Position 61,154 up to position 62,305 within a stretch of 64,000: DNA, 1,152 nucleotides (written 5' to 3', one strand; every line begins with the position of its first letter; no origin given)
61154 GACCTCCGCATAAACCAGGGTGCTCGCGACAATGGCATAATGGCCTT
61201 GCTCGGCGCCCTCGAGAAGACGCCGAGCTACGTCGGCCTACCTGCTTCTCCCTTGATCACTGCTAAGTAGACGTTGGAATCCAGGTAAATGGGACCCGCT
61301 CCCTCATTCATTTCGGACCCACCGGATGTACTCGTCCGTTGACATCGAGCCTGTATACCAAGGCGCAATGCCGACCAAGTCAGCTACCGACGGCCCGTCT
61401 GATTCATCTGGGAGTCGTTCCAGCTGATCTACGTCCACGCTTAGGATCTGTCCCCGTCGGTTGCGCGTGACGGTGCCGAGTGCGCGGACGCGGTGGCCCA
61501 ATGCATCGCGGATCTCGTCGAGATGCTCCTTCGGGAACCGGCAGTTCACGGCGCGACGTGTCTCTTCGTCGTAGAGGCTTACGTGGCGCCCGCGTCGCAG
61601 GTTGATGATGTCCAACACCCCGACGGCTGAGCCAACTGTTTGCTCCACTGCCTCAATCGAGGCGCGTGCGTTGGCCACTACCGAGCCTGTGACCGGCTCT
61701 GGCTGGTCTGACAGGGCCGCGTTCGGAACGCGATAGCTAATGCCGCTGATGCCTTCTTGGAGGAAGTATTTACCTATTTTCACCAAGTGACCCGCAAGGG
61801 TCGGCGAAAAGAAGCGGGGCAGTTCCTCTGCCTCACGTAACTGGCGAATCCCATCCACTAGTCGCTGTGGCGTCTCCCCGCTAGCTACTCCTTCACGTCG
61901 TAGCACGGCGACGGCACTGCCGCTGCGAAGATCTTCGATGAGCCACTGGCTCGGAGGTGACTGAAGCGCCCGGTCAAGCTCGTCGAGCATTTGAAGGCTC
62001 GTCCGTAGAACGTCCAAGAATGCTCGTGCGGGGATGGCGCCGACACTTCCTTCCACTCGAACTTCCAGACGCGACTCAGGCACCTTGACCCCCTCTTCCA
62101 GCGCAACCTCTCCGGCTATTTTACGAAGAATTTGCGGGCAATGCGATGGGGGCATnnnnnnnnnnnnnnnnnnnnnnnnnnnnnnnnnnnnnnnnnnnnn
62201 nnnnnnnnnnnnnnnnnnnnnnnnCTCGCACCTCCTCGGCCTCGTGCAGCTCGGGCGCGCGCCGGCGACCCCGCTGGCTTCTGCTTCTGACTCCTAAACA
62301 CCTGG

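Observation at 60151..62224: Unknown 283-306 aa protein + PIN nuclease + SF2-helicase stub form one collinear, translationally coupled module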

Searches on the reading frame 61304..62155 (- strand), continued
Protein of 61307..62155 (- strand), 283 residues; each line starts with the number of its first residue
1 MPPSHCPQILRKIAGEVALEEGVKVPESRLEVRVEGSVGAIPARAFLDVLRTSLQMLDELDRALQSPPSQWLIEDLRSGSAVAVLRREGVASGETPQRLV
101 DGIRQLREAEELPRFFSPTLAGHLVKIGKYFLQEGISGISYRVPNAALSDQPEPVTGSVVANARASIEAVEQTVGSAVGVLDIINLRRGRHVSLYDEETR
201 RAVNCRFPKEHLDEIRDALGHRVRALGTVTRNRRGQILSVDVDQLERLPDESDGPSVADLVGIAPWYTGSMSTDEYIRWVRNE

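Call 34: search_protein_families(library=pfam, alignment_id=A2, max_evalue=0.1)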
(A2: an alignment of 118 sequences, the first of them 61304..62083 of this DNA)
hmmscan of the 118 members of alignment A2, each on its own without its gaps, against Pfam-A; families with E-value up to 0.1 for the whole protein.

A. member 1, window:61304-62083:- (259 aa): 0 families

B. families by the number of members that match (of 118 scanned): 24 families
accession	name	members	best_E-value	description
PF23759.1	GBD_T9SS_assoc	3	0.0083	Galactose binding domain-like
PF19135.5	DUF5818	3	0.038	Protein of unknown function (DUF5818)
PF13742.12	tRNA_anti_2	1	3.7e-06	OB-fold nucleic acid binding domain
PF14485.11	DUF4431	1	0.0037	Domain of unknown function (DUF4431)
PF04632.18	FUSC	1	0.004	Fusaric acid resistance protein family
PF01523.21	PmbA_TldD_1st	1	0.0043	PmbA/TldA metallopeptidase domain 1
PF00403.32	HMA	1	0.006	Heavy-metal-associated domain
PF19472.4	DUF6009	1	0.009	Family of unknown function (DUF6009)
PF12224.13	Amidoligase_2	1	0.012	Putative amidoligase enzyme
PF12625.12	Arabinose_bd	1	0.018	Arabinose-binding domain of AraC transcription regulator, N-term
PF17840.6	Tugs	1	0.024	Tethering Ubl4a to BAGS domain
PF04280.21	Tim44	1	0.024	Tim44-like domain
PF10649.15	DUF2478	1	0.029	Protein of unknown function (DUF2478)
PF08225.16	Antimicrobial19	1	0.032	Pseudin antimicrobial peptide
PF22688.2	Hda_lid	1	0.032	Hda, lid domain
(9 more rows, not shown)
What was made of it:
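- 61415..61645 (-): OB-fold barrel (residues ~147-223) with conserved GSVxGxL and RNxxGQ motifs. One family member hits PF13742 tRNA_anti_2 at 3.7e-6 (call 34).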

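Call 35: search_dna_similar(query=window:61304-62083:-, collection=plasmids, mode=protein, max_evalue=0.001, max_rows=30)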
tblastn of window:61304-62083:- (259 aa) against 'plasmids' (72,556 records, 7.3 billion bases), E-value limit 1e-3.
No match.

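Call 36: search_dna_similar(query=window:61304-62083:-, collection=phages, mode=protein, max_evalue=0.001, max_rows=20)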
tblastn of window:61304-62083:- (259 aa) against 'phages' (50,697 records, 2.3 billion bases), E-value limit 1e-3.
No match.
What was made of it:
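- Tried and rejected: tblastn of the lead protein against annotated plasmids and phages: no match (calls 35, 36).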

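Call 40: find_encoding_contigs(protein=P0043, flank=4000, max_places=4)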
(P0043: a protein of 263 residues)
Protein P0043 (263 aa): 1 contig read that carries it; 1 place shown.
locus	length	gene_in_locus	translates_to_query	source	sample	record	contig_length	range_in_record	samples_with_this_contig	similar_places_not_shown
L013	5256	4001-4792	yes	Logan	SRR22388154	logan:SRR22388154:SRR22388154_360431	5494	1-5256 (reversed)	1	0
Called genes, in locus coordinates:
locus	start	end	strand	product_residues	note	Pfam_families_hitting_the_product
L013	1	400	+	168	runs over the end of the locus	-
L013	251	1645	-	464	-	PF01590:GAF, PF13185:GAF_2 (weak), PF00990:GGDEF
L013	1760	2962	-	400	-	PF00072:Response_reg, PF13487:HD_5, PF01966:HD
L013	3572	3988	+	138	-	PF13560:HTH_31 (faint), PF01381:HTH_3 (weak)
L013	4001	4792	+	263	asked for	-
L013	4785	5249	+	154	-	PF01850:PIN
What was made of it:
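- Some loci carry an extra HTH gene upstream (call 40), so the regulatory logic may differ between loci.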

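Call 41: find_encoding_contigs(protein=P0039, flank=4000, max_places=4)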
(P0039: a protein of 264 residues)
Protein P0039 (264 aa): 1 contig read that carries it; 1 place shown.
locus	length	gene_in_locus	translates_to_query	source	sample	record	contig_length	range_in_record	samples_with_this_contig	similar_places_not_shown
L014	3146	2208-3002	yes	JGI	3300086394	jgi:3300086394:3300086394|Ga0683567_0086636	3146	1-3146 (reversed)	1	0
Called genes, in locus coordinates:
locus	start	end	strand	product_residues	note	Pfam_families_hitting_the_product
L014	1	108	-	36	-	?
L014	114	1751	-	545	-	PF01555:N6_N4_Mtase, PF04471:Mrr_cat, PF22722:NA-iREase1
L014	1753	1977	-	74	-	-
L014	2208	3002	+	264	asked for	-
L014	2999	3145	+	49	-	?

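Call 42: find_encoding_contigs(protein=P0055, flank=4000, max_places=4)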
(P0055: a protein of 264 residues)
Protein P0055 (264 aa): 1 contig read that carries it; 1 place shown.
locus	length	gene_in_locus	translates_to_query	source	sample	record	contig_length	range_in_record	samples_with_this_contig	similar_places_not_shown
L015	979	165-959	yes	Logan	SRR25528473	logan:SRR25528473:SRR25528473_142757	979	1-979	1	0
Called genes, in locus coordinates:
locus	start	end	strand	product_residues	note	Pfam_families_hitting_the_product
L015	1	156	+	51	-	?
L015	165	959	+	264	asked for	-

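Call 43: find_encoding_contigs(protein=P0067, flank=4000, max_places=4)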
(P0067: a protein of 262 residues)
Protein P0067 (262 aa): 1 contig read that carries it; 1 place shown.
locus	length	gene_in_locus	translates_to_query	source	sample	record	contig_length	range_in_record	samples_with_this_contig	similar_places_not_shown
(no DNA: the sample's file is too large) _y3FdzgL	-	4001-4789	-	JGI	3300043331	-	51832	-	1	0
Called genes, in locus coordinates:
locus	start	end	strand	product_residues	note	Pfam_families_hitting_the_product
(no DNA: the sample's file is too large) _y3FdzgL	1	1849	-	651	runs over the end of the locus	PF07973:tRNA_SAD, PF00587:tRNA-synt_2b, PF03129:HGTP_anticodon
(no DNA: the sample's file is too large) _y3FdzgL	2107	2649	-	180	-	PF10604:Polyketide_cyc2 (faint), PF08327:AHSA1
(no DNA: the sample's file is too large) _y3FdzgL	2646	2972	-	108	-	PF12840:HTH_20, PF01022:HTH_5 (weak)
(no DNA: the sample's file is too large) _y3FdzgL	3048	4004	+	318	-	PF12760:Zn_ribbon_IS1595, PF12762:DDE_Tnp_IS1595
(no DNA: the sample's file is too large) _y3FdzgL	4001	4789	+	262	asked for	-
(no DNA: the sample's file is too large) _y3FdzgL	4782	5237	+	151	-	PF01850:PIN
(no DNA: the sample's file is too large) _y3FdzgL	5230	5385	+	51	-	-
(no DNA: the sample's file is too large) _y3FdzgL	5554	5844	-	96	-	?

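Call 47: search_protein_families(library=padloc, proteins=[window:61304-62083:-], max_evalue=1)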
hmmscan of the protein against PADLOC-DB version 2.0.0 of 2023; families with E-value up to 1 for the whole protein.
window:61304-62083:- (259 aa): 0 families
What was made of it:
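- Closest known: DUF6575-containing phage and defence proteins. Different: There are no PADLOC hits (call 47).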

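Call 48: search_protein_families(library=phrogs, proteins=[window:61304-62083:-], max_evalue=1)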
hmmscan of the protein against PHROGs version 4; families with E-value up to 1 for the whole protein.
window:61304-62083:- (259 aa): 0 families
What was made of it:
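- Tried and rejected: PADLOC and PHROGs on the lead protein: nothing (calls 47, 48).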

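Call 64: list_cluster_members(proteins=[P0034, P0038, P0043, P0050, P0067, P0076, P0098, P0113, P0137, P0180])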
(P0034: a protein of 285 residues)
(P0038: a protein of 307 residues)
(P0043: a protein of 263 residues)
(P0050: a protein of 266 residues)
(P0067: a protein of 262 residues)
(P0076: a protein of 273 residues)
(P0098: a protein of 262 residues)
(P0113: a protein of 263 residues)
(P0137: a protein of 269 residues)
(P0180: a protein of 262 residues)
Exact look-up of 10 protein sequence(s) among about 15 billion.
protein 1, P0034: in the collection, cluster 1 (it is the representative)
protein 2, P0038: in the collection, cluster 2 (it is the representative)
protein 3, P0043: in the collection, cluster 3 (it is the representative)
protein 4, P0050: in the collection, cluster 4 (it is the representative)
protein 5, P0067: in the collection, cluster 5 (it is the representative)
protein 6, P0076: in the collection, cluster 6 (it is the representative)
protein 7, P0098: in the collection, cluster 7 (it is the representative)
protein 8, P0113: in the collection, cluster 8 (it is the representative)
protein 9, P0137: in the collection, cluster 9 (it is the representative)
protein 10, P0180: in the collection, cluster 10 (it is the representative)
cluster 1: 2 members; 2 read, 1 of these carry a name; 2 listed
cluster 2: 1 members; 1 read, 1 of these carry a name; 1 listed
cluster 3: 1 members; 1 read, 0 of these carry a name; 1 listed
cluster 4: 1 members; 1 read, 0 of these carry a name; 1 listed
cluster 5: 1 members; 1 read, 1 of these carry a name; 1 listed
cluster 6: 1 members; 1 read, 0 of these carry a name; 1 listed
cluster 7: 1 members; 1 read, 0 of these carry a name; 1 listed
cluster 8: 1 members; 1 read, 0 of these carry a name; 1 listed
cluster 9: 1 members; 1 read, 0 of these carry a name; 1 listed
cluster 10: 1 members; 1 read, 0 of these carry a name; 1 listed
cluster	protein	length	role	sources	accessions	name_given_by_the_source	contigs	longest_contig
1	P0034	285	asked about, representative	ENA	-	-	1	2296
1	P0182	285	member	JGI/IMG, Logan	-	hypothetical protein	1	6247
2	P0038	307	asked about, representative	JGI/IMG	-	hypothetical protein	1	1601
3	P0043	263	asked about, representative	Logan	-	-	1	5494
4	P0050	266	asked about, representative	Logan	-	-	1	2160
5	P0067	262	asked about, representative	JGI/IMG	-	hypothetical protein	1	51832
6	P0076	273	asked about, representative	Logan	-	-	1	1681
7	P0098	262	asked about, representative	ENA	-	-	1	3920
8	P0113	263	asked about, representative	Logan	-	-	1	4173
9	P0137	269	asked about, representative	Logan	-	-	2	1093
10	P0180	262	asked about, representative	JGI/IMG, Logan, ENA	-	-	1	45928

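Call 65: find_homologous_proteins(query=A2, max_evalue=0.00001)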
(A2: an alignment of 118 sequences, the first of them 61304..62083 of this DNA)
Query A2 (118 sequences) (259 aa, profile of the alignment): 46 proteins with E <= 0.00001 among 8000 candidates.
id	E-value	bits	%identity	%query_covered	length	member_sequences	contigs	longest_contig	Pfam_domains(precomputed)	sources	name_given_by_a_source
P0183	4.4e-80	287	37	98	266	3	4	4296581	-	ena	-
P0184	8.6e-80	286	36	98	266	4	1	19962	-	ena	-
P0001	4.5e-77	277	99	100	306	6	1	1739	-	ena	-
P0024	3.4e-75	271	54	100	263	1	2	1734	-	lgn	-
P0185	6.3e-75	270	53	99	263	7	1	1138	-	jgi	-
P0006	9.0e-75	270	62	100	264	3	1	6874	-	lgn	-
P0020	1.6e-74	269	54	100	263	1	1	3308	-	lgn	-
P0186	4.5e-74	267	58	100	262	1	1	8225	-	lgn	-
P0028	8.7e-74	266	52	98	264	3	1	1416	-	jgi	jgi:hypothetical protein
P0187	1.1e-73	266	55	98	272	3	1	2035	-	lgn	-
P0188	2.4e-73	265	56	99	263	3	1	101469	-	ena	-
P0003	4.1e-73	264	61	99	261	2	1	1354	-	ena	-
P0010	9.7e-73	263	58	99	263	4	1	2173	-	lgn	-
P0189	1.3e-72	262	55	98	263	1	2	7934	-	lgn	-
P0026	1.4e-72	262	54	99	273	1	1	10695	-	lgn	-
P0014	3.5e-71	258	56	99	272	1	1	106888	-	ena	-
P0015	4.7e-71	257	58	100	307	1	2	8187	-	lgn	-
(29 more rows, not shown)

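Call 66: find_encoding_contigs(protein=P0183, flank=8000, max_places=4)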
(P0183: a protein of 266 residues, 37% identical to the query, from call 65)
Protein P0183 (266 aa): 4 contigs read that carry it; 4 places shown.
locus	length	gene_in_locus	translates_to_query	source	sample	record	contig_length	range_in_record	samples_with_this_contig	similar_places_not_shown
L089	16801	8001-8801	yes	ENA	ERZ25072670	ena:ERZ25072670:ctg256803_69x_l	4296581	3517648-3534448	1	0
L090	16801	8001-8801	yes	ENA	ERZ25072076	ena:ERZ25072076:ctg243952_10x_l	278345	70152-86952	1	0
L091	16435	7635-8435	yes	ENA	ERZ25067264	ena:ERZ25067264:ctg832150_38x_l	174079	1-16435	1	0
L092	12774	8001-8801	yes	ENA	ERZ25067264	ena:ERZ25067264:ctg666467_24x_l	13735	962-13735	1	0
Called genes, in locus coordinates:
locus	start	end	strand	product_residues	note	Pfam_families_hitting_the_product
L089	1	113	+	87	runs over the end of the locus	-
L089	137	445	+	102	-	-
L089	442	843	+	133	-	PF01850:PIN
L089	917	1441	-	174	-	-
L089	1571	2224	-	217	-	PF03807:F420_oxidored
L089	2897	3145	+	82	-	-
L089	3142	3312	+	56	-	PF07927:HicA_toxin (weak)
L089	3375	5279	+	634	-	PF16177:ACAS_N, PF00501:AMP-binding, PF13193:AMP-binding_C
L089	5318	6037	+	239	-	PF15919:HicB_lk_antitox, PF15970:HicB-like_2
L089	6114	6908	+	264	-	PF05685:Uma2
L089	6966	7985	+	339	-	PF04313:HSDR_N (faint)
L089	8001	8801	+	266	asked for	-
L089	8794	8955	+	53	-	-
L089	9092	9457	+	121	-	-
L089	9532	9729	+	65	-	-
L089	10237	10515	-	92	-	PF22743:PspAA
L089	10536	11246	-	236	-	PF04012:PspA_IM30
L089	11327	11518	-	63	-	-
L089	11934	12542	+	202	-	PF13785:DUF4178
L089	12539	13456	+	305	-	PF03994:DUF350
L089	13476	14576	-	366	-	-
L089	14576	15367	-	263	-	-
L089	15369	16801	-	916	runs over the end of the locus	PF07517:SecA_DEAD, PF01043:SecA_PP_bind, PF21090:P-loop_SecA, PF07516:SecA_SW (weak)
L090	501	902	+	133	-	PF01850:PIN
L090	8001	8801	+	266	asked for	-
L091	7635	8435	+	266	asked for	-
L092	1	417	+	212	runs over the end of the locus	PF14595:Thioredoxin_9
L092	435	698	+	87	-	-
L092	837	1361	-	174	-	-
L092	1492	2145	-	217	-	PF03807:F420_oxidored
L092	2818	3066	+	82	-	-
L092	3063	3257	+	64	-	PF07927:HicA_toxin (weak)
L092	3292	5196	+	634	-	PF16177:ACAS_N, PF00501:AMP-binding, PF13193:AMP-binding_C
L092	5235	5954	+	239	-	PF15919:HicB_lk_antitox, PF15970:HicB-like_2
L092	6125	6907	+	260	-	PF05685:Uma2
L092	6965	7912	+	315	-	PF04313:HSDR_N (faint)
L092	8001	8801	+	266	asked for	-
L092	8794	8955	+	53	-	-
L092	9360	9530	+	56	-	-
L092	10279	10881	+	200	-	PF13546:DDE_5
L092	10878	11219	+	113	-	-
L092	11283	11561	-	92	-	PF22743:PspAA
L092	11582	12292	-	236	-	PF04012:PspA_IM30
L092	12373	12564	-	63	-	-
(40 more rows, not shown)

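Call 94: find_related_loci(query=A1, collection=viral_contigs, flank=5000)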
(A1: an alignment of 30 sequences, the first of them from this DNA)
Query A1 (283 aa) in viral_contigs; peptide patterns used: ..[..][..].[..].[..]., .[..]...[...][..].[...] (x = any residue, [..] = any of these).
18 stretches matched a pattern, but none encodes a relative of the query by tblastn (E <= 1e-3).
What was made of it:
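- Tried and rejected: Close-family scan of viral contigs: none (call 94).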

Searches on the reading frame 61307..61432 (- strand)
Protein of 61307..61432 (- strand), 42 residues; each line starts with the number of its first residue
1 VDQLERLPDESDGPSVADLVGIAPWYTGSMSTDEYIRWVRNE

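Call 52: search_solved_structures(query=A4, max_evalue=10, show_alignments=3)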
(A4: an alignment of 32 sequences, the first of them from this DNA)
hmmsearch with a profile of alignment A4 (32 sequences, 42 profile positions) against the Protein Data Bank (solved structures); distinct sequences matched with E-value up to 10: 2.
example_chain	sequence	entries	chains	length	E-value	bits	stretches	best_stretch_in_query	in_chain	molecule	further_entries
2fug_5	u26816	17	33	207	0.31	13.8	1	8-23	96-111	NADH-quinone oxidoreductase chain 5 | NADH-QUINONE OXIDOREDUCTASE SUBUNIT 5 | NADH-quinone oxidoreductase subunit C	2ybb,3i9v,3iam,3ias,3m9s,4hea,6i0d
5b3p_A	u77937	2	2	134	0.55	13.1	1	8-23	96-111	NADH-quinone oxidoreductase subunit 5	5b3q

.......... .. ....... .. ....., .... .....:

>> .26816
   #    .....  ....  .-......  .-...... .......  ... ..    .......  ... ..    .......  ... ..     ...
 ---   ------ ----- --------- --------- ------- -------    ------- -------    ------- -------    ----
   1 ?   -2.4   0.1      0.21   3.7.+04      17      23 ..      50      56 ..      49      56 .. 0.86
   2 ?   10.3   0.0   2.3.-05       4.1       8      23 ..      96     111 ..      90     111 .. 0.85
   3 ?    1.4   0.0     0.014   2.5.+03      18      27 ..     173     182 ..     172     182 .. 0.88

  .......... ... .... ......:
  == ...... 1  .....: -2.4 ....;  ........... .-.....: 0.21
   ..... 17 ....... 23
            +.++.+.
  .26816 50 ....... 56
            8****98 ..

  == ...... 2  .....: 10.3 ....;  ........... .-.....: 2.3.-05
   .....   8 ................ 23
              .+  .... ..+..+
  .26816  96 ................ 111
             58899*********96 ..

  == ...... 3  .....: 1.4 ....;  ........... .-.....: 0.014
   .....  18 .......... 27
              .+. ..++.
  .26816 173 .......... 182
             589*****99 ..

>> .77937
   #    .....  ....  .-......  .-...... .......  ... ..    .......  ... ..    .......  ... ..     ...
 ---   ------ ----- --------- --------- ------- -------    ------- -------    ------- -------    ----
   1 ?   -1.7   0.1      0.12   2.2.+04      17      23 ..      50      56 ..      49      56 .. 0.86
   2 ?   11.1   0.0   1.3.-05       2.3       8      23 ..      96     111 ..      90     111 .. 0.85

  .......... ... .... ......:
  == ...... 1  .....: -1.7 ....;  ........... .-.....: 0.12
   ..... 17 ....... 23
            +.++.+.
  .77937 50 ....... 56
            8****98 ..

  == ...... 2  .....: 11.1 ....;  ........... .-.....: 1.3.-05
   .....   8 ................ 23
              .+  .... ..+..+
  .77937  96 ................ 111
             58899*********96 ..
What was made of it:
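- Tried and rejected: Tail-only profile against PDB: only chance hits to NADH-quinone oxidoreductase subunit 5 (call 52).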
